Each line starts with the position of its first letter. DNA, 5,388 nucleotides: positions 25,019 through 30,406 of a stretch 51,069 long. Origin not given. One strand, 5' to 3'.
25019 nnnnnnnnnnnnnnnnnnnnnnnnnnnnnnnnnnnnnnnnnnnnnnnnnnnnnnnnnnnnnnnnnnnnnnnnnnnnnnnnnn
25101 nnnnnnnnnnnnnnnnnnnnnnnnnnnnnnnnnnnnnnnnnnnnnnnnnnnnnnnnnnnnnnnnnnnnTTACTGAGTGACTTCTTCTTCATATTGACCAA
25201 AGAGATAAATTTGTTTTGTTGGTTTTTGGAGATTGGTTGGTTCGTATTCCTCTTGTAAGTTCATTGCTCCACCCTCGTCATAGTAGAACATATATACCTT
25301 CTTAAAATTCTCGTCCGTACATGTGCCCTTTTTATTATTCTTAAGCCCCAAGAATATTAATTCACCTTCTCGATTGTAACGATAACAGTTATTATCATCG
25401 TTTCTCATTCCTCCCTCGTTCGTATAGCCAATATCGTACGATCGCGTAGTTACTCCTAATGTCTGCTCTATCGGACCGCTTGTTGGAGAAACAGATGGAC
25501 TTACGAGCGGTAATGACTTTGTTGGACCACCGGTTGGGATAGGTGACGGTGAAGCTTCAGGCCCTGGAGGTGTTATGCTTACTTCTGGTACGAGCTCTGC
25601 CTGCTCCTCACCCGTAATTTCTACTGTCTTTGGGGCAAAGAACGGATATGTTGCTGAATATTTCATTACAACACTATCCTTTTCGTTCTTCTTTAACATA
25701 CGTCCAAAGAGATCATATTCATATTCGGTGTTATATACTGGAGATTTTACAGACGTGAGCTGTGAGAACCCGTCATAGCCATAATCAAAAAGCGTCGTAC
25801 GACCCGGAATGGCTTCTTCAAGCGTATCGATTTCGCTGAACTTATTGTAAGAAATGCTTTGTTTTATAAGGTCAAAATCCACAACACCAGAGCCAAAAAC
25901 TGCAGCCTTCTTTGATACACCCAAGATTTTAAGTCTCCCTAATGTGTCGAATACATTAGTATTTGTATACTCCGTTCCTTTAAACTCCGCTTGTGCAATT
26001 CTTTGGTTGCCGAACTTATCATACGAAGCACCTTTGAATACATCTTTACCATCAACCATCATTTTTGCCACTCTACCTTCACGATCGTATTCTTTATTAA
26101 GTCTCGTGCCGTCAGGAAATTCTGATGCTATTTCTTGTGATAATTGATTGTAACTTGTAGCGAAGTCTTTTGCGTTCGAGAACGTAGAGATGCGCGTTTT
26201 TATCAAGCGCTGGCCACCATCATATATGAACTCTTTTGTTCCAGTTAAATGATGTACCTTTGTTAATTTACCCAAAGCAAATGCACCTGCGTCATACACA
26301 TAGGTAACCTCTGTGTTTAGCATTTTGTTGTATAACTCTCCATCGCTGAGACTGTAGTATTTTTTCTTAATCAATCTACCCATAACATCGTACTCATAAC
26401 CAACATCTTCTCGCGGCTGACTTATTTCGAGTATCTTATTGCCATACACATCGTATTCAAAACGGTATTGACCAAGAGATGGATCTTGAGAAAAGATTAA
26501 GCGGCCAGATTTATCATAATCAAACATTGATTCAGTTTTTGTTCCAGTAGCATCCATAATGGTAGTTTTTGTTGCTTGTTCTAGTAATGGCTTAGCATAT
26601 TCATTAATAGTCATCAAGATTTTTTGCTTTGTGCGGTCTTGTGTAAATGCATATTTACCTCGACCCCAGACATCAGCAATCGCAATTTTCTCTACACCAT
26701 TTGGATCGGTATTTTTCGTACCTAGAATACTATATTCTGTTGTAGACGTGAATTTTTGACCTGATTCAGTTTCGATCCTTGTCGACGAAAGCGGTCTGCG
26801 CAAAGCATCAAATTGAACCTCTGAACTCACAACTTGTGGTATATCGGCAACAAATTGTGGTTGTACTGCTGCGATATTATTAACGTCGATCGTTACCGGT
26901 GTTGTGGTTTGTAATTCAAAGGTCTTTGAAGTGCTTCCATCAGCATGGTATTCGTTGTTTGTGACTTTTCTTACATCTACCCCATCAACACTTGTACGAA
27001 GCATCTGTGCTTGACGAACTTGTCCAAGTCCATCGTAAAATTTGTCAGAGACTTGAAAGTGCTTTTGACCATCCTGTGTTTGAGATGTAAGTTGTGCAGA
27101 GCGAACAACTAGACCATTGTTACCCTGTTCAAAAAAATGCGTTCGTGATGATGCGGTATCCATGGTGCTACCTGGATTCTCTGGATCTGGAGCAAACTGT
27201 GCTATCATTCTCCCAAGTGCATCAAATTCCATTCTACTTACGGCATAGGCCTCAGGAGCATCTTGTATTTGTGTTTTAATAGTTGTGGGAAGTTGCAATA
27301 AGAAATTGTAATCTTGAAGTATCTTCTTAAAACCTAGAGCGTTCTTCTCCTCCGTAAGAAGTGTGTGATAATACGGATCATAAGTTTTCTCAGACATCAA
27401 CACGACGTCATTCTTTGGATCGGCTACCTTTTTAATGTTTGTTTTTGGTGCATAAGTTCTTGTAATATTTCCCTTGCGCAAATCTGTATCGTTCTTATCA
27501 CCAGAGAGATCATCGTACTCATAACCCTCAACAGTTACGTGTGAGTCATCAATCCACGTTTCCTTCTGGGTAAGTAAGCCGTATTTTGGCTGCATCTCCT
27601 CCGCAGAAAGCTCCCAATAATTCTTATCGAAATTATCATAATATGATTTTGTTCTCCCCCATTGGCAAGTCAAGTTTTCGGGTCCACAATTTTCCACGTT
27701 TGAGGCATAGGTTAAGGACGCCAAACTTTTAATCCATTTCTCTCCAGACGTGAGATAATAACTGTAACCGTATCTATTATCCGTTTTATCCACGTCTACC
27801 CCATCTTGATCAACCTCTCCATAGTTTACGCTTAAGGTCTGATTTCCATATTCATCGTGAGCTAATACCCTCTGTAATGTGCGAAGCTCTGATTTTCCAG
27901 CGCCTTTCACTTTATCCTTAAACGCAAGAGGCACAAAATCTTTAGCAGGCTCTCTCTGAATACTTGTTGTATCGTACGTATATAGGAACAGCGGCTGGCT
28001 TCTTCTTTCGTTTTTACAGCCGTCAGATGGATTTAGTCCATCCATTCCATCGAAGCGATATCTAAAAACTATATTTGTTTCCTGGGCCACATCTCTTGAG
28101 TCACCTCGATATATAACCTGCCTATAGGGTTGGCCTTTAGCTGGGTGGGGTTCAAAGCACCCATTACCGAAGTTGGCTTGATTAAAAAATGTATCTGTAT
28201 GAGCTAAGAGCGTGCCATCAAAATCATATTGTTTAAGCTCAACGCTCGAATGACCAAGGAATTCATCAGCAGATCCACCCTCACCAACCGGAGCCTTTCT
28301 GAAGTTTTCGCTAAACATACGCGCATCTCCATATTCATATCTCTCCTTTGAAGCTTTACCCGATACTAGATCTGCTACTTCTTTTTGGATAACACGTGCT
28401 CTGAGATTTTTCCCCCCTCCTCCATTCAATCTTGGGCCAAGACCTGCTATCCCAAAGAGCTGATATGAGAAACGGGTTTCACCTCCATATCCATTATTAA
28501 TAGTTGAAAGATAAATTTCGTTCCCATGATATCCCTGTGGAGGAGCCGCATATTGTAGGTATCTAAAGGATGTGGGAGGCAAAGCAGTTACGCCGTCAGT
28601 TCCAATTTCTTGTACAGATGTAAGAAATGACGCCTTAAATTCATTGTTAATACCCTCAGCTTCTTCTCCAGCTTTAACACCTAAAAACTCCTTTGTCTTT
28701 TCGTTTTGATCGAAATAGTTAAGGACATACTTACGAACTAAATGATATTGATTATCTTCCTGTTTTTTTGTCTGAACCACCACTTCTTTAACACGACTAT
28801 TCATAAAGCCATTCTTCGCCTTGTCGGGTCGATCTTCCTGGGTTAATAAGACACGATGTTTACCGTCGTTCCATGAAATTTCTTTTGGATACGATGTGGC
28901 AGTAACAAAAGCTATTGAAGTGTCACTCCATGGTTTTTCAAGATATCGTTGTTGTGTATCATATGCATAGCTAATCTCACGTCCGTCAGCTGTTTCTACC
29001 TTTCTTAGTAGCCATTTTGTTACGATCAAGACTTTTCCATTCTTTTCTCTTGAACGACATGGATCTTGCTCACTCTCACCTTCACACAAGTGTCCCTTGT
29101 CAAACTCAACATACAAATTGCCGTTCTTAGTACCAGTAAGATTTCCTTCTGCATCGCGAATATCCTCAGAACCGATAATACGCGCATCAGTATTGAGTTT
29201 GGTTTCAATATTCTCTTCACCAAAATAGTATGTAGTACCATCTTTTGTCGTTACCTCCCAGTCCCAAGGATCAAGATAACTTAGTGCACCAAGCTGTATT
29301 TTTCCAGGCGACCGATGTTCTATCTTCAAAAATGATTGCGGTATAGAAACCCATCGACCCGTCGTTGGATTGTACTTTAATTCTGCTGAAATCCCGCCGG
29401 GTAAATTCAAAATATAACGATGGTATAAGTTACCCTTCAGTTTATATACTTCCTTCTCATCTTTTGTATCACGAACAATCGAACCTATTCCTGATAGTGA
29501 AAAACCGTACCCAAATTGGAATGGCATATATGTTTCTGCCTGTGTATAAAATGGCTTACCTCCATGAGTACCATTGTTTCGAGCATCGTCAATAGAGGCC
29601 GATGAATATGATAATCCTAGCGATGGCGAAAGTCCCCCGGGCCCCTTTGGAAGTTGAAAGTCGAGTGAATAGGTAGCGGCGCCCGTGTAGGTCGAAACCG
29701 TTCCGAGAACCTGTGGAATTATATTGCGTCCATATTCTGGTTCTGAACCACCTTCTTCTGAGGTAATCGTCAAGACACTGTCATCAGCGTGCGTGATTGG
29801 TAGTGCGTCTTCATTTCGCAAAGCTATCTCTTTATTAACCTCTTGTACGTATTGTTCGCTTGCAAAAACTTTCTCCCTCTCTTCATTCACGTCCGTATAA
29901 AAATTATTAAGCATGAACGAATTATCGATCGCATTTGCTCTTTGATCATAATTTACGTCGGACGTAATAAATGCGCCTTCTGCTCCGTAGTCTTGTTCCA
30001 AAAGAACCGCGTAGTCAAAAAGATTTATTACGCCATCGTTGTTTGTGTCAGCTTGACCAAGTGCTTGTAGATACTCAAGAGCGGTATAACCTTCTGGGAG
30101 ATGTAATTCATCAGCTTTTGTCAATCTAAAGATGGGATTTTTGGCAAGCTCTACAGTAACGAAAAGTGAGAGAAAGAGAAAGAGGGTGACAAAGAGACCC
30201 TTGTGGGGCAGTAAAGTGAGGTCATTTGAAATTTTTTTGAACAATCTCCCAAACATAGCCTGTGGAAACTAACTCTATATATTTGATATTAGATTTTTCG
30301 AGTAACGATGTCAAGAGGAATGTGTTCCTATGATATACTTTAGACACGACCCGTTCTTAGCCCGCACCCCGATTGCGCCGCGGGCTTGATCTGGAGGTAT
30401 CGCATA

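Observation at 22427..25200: Rhs cage split from its tips: two independent signal-peptide-bearing RHS-core plus toxin proteins and no recognisable immunity genes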

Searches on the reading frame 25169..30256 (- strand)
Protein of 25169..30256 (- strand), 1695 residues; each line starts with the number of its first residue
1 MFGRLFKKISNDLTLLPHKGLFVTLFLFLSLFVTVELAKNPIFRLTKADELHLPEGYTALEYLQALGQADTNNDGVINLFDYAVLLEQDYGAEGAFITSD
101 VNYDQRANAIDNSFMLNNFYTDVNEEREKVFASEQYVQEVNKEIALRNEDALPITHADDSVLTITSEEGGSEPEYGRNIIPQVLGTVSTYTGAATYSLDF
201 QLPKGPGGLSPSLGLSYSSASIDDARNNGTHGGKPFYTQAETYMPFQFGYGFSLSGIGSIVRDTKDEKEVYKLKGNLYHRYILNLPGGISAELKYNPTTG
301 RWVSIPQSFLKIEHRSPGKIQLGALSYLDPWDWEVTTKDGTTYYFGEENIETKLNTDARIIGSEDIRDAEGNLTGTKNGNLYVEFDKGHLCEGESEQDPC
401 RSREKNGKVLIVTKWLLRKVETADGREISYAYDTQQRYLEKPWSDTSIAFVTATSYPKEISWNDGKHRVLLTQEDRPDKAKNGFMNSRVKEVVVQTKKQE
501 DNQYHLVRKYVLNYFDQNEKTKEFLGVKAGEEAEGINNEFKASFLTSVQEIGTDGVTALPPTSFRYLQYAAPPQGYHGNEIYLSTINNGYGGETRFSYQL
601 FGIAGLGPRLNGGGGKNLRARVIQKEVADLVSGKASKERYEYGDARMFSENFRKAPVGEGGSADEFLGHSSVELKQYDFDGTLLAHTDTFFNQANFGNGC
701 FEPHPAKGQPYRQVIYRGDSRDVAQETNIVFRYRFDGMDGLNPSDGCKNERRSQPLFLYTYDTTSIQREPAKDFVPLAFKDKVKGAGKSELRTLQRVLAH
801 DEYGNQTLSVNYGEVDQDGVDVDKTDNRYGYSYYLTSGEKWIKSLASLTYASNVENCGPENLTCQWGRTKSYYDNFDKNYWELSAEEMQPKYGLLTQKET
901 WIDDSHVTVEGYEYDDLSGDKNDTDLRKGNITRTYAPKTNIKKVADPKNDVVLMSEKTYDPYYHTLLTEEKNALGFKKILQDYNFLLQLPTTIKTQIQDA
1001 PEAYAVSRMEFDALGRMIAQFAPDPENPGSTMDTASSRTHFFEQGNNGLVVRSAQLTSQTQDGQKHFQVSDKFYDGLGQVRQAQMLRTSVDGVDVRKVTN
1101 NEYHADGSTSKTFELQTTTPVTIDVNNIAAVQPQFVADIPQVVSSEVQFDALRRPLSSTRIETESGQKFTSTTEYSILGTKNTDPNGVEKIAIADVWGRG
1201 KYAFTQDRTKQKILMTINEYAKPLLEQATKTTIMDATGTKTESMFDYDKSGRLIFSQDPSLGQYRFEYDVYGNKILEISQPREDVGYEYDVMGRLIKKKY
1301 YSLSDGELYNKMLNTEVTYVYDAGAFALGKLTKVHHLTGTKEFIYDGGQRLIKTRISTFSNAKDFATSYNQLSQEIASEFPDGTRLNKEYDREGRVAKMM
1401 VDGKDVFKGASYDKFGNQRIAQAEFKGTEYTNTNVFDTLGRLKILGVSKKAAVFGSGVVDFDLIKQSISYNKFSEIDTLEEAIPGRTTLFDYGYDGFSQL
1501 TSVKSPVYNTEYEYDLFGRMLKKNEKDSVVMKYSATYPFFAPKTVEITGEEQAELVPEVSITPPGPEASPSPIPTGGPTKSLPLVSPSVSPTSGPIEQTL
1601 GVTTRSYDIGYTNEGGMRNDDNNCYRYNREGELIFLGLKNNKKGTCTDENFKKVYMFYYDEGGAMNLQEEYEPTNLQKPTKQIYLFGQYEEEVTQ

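Call 9: search_protein_families(library=pfam, proteins=[window:25169-30256:-], max_evalue=0.01)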
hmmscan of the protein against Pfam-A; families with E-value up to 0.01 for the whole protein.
window:25169-30256:- (1695 aa): 1 family
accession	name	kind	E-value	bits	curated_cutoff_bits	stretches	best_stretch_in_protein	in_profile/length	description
PF05593.20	RHS_repeat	-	4.3e-11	43.4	22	0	1494-1522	1-30/38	RHS Repeat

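Call 10: search_protein_families(library=ncbifam, proteins=[window:25169-30256:-], max_evalue=1)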
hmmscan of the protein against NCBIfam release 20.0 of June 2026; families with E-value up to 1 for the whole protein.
window:25169-30256:- (1695 aa): 2 families
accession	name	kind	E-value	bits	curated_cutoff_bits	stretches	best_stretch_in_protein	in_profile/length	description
TIGR01643.1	YD_repeat_2x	repeat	9.5e-10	38.6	15.8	2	1494-1522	1-30/42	YD repeat-containing protein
TIGR03826.1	YvyF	hypoth_equivalog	0.17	11.9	124.15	0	1220-1262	38-81/137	TIGR03826 family flagellar region protein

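Call 20: search_solved_structures(query=window:25169-30256:-, max_evalue=0.01, show_alignments=0)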
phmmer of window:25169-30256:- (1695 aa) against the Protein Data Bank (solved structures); distinct sequences matched with E-value up to 0.01: 2.
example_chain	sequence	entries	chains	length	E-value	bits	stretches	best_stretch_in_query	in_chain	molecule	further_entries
8cp6_B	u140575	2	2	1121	1.7e-11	45.4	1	1244-1406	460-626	Toxin protein Tse5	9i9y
7q97_A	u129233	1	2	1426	1e-08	36.2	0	1235-1403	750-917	Rhs family protein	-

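Call 53: find_related_loci(query=window:25169-30256:-, collection=genome_contigs, flank=6000)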
Query window:25169-30256:- (1695 aa) in genome_contigs; peptide patterns used: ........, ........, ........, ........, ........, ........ (x = any residue, [..] = any of these).
34 stretches matched a pattern; 2 encode a relative of the query (tblastn E <= 1e-3); 2 distinct loci.
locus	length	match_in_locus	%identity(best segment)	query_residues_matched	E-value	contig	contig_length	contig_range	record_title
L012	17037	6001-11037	77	1-1694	0e+0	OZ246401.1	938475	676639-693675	MAG: uncultured Gammaproteobacteria bacterium isolate SRP278252_co2_763 genome assembly, chromosome: 1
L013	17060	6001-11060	76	1-1694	0e+0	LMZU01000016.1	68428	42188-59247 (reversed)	MAG: Microgenomates bacterium OLB23 UZ22_OP11002CONTIG000016, whole genome shotgun sequence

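Call 68: find_related_loci(query=A5, collection=genome_contigs, flank=7000)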
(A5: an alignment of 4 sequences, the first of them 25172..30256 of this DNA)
Query A5 (1695 aa) in genome_contigs; peptide patterns used: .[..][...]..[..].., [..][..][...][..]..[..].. (x = any residue, [..] = any of these).
451 stretches matched a pattern; 36 encode a relative of the query (tblastn E <= 1e-3); 36 distinct loci.
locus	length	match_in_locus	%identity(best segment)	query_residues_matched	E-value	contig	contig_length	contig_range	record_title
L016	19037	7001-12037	77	1-1694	0e+0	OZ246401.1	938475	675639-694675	MAG: uncultured Gammaproteobacteria bacterium isolate SRP278252_co2_763 genome assembly, chromosome: 1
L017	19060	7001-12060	76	1-1694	0e+0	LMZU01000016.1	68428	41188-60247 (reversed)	MAG: Microgenomates bacterium OLB23 UZ22_OP11002CONTIG000016, whole genome shotgun sequence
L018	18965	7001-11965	65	1-1694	0e+0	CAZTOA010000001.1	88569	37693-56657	MAG TPA_asm: uncultured Gammaproteobacteria bacterium isolate SRP292972_co2_75 genome assembly, contig: NODE_216_length_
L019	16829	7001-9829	28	900-1546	5e-13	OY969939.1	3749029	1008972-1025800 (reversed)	MAG: uncultured Eubacteriales bacterium isolate MFD03899.bin.2.43 genome assembly, chromosome: 1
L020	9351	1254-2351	26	1201-1551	9e-13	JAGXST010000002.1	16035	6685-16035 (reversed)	MAG: Actinomycetota bacterium isolate CROMO_BS_109_2_0 c_000000000309, whole genome shotgun sequence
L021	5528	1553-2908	23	1230-1549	3e-12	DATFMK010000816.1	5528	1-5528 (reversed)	MAG TPA_asm: Balneolales bacterium isolate SMAG_U9223 k141_347734, whole genome shotgun sequence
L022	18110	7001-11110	25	1074-1553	3e-9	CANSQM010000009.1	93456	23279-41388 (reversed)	MAG TPA_asm: uncultured Enterorhabdus sp. isolate SRR15634012_bin.16_metawrap_v1.3_MAG genome assembly, contig: NODE.74_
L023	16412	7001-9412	22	908-1534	9e-10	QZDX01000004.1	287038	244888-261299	Bacterium 1XD21-13 strain 1XD21-13 Scaffold4_1, whole genome shotgun sequence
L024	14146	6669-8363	22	1005-1522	3e-9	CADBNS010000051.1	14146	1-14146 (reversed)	MAG: Ruminococcus flavefaciens isolate RUG14135 genome assembly, contig: RUG14135_asm_51, whole genome shotgun sequence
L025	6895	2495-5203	25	912-1541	4e-9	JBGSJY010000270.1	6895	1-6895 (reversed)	MAG: Pirellulales bacterium isolate JTS-AC168 k141_1519990, whole genome shotgun sequence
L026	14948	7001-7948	23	1243-1535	3e-8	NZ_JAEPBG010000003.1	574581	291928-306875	Noviherbaspirillum pedocola strain DKR-6 contig3, whole genome shotgun sequence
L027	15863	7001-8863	22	1146-1536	1e-7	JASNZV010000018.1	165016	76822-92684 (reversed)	MAG: Caldilineaceae bacterium isolate CHLO-10 HKU-EGSB-CHLO-10_18, whole genome shotgun sequence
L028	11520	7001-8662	25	1140-1533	1e-7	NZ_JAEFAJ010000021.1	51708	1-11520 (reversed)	MAG: Ruminococcus sp. isolate Tb.RUG.491 NODE_2157_length_51708_cov_2.746321, whole genome shotgun sequence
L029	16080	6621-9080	25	1006-1533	2e-7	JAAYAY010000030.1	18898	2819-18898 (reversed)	MAG: Planctomycetaceae bacterium isolate AS06rmzACSIP_219 62108_AS06, whole genome shotgun sequence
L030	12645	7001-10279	23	1011-1534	1e-6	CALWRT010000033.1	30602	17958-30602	MAG: uncultured Lachnospiraceae bacterium isolate E15__bin317 genome assembly, contig: E15__k127_2542617, whole genome s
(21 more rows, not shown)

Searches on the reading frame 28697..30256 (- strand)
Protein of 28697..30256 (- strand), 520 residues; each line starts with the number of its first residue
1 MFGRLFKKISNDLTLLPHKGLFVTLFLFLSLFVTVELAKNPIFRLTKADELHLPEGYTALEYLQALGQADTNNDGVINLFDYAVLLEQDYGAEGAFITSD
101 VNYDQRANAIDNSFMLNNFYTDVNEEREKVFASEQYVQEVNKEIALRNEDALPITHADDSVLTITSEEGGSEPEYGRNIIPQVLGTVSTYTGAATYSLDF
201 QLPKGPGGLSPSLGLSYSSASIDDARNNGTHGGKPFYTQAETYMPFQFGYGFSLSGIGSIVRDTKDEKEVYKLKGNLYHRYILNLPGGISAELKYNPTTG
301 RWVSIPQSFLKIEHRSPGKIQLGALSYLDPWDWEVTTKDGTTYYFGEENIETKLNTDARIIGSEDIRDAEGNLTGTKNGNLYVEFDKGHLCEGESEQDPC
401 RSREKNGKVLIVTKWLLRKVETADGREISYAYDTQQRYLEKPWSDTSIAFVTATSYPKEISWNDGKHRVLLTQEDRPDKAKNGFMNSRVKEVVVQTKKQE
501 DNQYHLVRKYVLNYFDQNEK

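Call 52: search_protein_families(library=pfam, proteins=[window:28697-30256:-], max_evalue=10)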
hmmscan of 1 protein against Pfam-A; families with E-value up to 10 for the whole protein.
seq(520 aa): 5 families
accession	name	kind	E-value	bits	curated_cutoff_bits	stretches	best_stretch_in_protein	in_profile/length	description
PF00404.24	Dockerin_1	-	0.016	15.8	22.9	1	69-117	2-54/57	Dockerin type I domain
PF03534.18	SpvB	-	0.021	14.5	22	2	190-221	3-34/287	Salmonella virulence plasmid 65kDa B protein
PF05593.20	RHS_repeat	-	0.067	14.1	22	1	417-437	7-27/38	RHS Repeat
PF13202.12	EF-hand_5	-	0.13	12.2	25.9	1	64-78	2-17/25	EF hand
PF13833.12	EF-hand_8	-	0.21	11.8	28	1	69-87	34-52/54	EF-hand domain pair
